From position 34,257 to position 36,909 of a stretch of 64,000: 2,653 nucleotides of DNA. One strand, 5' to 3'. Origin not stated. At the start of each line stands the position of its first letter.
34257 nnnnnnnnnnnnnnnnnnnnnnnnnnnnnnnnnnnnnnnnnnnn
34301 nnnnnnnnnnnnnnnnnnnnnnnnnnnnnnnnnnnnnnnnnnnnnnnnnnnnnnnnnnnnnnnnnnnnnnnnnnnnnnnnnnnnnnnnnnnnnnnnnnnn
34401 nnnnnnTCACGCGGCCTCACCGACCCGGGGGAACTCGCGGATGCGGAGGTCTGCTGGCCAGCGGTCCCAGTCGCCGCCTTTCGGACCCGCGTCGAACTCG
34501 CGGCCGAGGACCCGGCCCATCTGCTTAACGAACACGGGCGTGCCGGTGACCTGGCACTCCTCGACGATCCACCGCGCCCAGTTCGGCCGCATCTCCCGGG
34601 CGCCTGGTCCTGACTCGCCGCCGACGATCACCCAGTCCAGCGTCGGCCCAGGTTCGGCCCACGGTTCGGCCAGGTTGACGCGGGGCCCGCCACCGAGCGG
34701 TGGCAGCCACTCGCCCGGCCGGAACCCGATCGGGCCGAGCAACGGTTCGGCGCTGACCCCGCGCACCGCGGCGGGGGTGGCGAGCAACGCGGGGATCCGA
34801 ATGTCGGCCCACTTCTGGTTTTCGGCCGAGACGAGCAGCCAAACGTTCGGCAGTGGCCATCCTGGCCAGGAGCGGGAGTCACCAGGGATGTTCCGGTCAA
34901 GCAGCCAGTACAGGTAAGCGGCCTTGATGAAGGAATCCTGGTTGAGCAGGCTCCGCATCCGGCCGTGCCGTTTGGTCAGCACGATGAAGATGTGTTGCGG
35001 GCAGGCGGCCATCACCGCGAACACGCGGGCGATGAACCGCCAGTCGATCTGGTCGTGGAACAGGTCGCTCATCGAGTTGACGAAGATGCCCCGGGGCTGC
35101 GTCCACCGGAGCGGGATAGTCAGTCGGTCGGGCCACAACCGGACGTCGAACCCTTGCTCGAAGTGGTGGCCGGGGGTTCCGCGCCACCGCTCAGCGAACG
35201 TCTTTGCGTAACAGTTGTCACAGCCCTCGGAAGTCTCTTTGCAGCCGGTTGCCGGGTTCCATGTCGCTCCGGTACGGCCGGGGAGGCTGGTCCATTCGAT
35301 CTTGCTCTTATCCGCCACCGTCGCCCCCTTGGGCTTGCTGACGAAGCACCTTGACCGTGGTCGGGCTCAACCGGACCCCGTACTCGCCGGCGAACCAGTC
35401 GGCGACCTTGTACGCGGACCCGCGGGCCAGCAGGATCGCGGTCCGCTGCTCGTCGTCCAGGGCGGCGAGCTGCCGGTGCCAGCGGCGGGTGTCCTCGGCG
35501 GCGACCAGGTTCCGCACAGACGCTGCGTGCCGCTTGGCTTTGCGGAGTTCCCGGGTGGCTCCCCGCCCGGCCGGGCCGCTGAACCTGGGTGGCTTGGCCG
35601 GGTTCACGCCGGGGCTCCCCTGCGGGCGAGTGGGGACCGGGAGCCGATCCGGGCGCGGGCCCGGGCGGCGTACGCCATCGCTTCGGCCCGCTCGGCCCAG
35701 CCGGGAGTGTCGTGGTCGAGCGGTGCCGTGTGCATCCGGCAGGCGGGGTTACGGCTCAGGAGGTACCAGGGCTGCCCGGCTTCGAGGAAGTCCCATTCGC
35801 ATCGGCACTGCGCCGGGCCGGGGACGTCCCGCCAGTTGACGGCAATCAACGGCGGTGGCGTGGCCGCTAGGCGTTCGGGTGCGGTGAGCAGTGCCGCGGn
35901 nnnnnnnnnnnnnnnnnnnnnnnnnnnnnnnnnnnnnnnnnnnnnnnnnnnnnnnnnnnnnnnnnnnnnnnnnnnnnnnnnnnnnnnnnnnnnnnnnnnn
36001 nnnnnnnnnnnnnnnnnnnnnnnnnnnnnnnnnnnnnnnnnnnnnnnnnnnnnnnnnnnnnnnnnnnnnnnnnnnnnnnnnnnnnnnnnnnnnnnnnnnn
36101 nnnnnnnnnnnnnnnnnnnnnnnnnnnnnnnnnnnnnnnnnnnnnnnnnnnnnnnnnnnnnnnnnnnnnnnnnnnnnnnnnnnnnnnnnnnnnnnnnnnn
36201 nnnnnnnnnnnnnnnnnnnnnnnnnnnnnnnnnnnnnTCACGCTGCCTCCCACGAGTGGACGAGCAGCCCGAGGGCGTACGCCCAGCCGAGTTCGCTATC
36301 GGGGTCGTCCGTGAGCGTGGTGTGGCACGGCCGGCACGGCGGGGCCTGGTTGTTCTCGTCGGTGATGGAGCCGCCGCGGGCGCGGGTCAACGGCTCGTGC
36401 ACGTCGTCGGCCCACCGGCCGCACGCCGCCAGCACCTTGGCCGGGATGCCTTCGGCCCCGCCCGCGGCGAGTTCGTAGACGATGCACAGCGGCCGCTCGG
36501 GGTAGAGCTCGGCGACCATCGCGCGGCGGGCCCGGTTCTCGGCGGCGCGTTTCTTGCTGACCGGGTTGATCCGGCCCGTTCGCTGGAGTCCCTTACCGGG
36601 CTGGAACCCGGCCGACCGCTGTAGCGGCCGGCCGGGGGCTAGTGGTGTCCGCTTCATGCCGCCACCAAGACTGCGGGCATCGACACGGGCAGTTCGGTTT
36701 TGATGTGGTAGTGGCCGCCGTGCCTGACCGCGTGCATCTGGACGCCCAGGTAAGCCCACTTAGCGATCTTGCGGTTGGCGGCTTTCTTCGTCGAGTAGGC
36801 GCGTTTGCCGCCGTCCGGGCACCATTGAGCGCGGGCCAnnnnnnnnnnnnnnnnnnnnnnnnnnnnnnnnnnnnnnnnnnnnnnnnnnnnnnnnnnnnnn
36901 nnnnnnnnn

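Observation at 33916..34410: SPOUT (SpoU/TrmH-like) RNA 2'-O-methyltransferase inside the phage early region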

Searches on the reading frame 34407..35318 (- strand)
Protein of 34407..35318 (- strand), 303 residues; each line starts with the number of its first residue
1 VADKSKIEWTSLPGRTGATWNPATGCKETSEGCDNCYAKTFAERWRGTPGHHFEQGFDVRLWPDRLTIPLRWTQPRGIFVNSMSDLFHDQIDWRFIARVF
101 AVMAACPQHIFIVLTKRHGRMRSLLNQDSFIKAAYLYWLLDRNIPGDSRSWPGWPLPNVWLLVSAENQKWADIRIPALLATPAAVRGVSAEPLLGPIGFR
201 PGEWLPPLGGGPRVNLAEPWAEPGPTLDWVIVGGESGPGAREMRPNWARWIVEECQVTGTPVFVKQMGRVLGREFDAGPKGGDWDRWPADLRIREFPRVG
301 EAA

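Call 12: search_protein_families(library=pfam, proteins=[window:34407-35318:-], max_evalue=0.01)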
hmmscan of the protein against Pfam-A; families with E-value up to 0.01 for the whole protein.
window:34407-35318:- (303 aa): 1 family
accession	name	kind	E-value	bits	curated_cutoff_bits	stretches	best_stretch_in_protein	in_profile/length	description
PF07505.17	DUF5131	-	8.2e-76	255.2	28.9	1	5-271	2-219/243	Protein of unknown function (DUF5131)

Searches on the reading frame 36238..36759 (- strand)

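Call 12: search_protein_families(library=pfam, proteins=[window:36238-36759:-], max_evalue=0.01)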
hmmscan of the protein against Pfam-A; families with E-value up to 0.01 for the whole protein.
window:36238-36759:- (173 aa): 0 families

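Call 48: search_protein_families(library=phrogs, proteins=[window:36238-36759:-], max_evalue=0.001)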
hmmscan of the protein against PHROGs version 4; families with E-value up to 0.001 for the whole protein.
window:36238-36759:- (173 aa): 1 family
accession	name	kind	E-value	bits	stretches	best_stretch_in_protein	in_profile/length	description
phrog_15522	-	DNA, RNA and nucleotide metabolism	3.6e-05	24.9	1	116-155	45-83/108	HNH endonuclease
